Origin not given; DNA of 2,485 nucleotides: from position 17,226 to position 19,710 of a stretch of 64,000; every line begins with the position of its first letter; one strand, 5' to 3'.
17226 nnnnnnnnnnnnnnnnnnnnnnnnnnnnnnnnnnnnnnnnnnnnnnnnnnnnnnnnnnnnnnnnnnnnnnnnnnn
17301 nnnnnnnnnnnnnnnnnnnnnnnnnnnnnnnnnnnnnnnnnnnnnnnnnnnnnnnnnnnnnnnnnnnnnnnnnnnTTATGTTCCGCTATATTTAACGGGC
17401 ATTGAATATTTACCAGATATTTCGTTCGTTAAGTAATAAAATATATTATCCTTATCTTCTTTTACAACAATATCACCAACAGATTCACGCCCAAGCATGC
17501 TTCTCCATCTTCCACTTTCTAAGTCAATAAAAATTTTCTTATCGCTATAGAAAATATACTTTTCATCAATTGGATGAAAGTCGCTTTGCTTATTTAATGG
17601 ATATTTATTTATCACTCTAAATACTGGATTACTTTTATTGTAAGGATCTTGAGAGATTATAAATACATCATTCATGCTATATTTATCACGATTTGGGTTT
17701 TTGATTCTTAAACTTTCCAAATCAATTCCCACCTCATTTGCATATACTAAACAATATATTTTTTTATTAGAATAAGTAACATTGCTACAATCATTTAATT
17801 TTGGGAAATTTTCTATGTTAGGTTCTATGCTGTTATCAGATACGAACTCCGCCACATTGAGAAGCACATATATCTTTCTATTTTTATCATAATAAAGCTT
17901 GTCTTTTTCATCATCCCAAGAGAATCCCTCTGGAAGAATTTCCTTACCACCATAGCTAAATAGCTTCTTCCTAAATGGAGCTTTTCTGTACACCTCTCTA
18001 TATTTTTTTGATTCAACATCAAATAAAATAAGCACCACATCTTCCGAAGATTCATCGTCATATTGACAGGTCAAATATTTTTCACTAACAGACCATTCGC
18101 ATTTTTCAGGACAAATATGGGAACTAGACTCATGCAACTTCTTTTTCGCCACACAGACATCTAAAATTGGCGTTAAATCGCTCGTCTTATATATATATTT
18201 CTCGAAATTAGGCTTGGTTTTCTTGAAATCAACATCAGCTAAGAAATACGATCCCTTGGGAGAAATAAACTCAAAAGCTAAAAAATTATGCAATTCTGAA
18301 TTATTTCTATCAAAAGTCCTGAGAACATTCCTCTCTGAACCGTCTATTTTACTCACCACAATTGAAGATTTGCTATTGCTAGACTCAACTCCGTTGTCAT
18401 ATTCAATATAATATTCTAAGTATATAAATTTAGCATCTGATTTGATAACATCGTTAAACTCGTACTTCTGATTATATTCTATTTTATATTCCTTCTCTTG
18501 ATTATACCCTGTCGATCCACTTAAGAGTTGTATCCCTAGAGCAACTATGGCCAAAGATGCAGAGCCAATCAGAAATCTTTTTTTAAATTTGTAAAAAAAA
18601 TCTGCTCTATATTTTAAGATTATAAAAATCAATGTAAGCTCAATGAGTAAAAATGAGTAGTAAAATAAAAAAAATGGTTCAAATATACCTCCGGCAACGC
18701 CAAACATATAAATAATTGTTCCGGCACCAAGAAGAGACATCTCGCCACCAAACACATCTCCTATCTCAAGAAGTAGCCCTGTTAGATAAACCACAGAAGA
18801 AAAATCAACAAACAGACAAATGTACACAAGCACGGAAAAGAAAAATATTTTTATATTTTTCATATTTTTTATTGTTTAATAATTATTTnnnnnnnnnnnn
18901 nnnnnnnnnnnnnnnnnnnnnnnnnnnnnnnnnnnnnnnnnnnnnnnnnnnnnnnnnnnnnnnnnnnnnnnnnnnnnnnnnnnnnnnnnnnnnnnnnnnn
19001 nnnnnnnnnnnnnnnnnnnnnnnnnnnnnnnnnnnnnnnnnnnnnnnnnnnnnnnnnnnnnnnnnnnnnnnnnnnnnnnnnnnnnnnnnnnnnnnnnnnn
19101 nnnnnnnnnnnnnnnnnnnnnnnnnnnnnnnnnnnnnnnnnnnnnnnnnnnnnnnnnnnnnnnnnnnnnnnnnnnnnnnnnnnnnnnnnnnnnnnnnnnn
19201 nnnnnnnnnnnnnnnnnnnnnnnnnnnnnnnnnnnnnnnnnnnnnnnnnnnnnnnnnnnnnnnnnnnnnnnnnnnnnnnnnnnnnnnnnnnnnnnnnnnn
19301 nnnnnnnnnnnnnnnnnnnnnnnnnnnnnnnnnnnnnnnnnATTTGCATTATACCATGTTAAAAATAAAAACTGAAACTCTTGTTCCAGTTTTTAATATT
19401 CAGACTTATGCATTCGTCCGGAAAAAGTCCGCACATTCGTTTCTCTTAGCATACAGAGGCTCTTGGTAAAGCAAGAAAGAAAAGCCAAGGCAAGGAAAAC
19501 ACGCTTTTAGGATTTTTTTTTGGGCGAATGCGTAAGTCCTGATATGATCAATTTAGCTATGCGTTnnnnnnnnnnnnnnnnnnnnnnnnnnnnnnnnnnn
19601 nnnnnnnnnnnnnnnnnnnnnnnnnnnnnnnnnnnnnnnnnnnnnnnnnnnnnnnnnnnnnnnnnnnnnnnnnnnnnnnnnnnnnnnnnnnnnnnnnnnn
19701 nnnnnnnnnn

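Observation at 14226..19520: Conserved ~115-bp element repeated upstream of hypD and hoxE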

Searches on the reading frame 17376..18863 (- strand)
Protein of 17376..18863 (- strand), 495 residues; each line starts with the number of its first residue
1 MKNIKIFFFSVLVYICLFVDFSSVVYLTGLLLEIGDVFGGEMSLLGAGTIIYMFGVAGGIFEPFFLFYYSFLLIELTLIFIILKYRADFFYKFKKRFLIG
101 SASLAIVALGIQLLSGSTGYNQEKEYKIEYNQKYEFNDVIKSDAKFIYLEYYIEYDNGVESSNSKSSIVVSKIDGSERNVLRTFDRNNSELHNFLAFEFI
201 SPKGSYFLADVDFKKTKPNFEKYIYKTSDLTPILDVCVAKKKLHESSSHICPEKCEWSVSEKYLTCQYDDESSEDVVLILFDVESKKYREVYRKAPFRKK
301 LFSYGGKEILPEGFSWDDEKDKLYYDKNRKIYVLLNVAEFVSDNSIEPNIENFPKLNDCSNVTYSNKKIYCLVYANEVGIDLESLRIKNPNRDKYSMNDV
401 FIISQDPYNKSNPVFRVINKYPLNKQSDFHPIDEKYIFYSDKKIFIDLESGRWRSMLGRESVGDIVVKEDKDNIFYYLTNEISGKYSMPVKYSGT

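Call 7: search_protein_families(library=pfam, proteins=[window:17376-18863:-])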
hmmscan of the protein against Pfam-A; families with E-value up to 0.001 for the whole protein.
window:17376-18863:- (495 aa): 0 families

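Call 19: search_protein_families(library=pfam, proteins=[window:17376-18863:-], max_evalue=0.01)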
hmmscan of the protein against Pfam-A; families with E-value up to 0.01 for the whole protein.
window:17376-18863:- (495 aa): 0 families

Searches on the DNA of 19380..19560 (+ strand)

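Call 44: search_dna_similar(query=window:19398-19545:+, collection=phages, mode=distant, max_evalue=0.01)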
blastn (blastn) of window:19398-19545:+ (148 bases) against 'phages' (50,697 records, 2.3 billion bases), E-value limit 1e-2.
No match.

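Call 45: search_dna_similar(query=window:19398-19545:+, collection=plasmids, mode=distant, max_evalue=0.01)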
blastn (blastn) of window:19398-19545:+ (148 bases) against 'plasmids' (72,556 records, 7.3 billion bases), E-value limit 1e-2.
No match.
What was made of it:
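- Tried and rejected: blastn against phages and plasmids: no match (calls 44, 45).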

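Call 46: search_rna_families(source=window, start=19380, end=19560, threshold=evalue, max_evalue=10)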
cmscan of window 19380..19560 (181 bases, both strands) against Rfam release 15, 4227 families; matches with E-value up to 10: 6.
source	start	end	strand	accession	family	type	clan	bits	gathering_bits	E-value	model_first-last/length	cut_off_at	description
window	19399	19542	+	RF04197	mir-9457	Gene; miRNA;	-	22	90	0.028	1-68/68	no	mir-9457 microRNA precursor family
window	19414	19531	+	RF01601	plasmodium_snoR26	Gene; snRNA; snoRNA; CD-box;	-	18.8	50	4.6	1-160/160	no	small nucleolar RNA snoR26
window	19394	19525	-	RF00414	SNORA22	Gene; snRNA; snoRNA; HACA-box;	-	16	80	1.2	1-134/134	no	Small nucleolar RNA SNORA22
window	19460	19479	-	RF04343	Plastid-psbA-2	Cis-reg;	CL00153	16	55.8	1.4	19-38/60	no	Plastid-psbA-2 3UTR RNA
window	19497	19545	-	RF01726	SAM-II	Cis-reg; riboswitch;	-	14.6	44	2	1-60/60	no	SAM-II riboswitch aptamer (SAM-II long loop)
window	19443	19488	-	RF02147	MEG8_3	Gene; lncRNA;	-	9.7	40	2.9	1-66/66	no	Maternally expressed 8 exon 3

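Call 60: build_rna_model(alignment_id=A5, structure=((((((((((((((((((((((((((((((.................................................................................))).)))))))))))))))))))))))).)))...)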
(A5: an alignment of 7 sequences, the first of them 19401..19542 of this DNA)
Model R1 built from alignment A5 (7 sequences, 146 columns); structure: as given.
model positions 141; base pairs 29; branch points 0; effective number of sequences 2.58; information 0.59 bits per position. Calibrated on 0.2 Mb of random sequence (short: E-values are rough).
structure used (alignment columns):
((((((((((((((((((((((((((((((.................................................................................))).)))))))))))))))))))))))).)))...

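Call 61: search_with_rna_model(model_id=R1, sources=[window, L003, L008, L009, L011, L016, L019, L020, L022, L024], max_evalue=1, make_alignment=true)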
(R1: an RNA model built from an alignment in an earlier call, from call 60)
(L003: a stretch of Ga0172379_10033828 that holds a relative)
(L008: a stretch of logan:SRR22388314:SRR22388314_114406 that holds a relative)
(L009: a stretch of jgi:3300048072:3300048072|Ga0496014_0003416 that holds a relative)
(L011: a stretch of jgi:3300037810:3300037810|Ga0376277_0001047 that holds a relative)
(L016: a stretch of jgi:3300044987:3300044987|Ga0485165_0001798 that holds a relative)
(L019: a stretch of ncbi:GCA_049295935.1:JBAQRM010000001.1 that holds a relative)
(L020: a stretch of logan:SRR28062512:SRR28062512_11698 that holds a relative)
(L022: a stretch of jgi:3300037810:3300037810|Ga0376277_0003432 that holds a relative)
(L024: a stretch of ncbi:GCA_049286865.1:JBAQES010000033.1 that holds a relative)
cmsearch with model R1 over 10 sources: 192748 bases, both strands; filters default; matches with E-value up to 1: 22.
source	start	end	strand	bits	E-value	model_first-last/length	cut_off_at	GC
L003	2416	2555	-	150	3.7e-29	1-141/141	no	0.39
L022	8861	9000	-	150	3.7e-29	1-141/141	no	0.39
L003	3344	3483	-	149.9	3.9e-29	1-141/141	no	0.42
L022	9789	9928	-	149.9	3.9e-29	1-141/141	no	0.42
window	19402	19542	+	137.3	1.8e-26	1-141/141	no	0.43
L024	9781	9921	-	124.2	1e-23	1-141/141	no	0.4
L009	9233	9366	-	111.5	5.1e-21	1-141/141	no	0.33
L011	5702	5842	-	110.5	8.4e-21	1-141/141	no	0.4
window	14225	14362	+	105.1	1.1e-19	1-141/141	no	0.38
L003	2419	2558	+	42.2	2.3e-06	1-141/141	no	0.4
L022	8864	9003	+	42.2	2.3e-06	1-141/141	no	0.4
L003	3347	3486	+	39.4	9.2e-06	1-141/141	no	0.42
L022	9792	9931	+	39.4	9.2e-06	1-141/141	no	0.42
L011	5705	5845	+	38.6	1.4e-05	1-141/141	no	0.4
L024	9784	9924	+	37.2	2.7e-05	1-141/141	no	0.42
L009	9236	9369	+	34.4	0.00011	1-141/141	no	0.33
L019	37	176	-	25.8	0.0069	1-141/141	no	0.36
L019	5923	6070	-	24.8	0.011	1-141/141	no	0.42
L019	67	147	+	21.1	0.066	1-141/141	no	0.38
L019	5926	6073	+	17.5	0.4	1-141/141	no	0.42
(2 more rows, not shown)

Alignment A6: 22 matches aligned to the model, 231 columns, each read 5' to 3' on its own strand. Consensus structure (alignment columns), stored with it:
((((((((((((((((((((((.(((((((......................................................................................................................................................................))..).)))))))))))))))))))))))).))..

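Call 62: search_with_rna_model(model_id=R1, sources=[window, L003, L009, L011, L024], max_evalue=1e-15, make_alignment=true, show_alignments=0)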
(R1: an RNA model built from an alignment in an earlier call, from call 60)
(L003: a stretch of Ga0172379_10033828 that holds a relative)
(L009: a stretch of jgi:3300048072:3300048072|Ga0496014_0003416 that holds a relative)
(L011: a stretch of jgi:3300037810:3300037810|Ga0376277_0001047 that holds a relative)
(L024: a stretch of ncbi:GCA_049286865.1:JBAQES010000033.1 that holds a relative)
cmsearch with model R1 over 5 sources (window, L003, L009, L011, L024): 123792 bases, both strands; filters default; matches with E-value up to 1e-15: 7.
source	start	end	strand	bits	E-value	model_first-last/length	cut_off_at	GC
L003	2416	2555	-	150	2.4e-29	1-141/141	no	0.39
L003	3344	3483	-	149.9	2.5e-29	1-141/141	no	0.42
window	19402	19542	+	137.3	1.1e-26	1-141/141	no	0.43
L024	9781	9921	-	124.2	6.7e-24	1-141/141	no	0.4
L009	9233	9366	-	111.5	3.3e-21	1-141/141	no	0.33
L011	5702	5842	-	110.5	5.4e-21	1-141/141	no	0.4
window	14225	14362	+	105.1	7.3e-20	1-141/141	no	0.38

Alignment A7: 7 matches aligned to the model, 143 columns, each read 5' to 3' on its own strand. Consensus structure (alignment columns), stored with it:
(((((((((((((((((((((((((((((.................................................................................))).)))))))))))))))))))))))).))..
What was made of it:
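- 19401..19541 (+): Copy B: an intact 141-nt palindromic element, given on the strand that folds best (antisense to the genes). It lies between the fba stop codon (19566) and the fba terminator. CM R1 hit of 137 bits (calls 61, 62).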
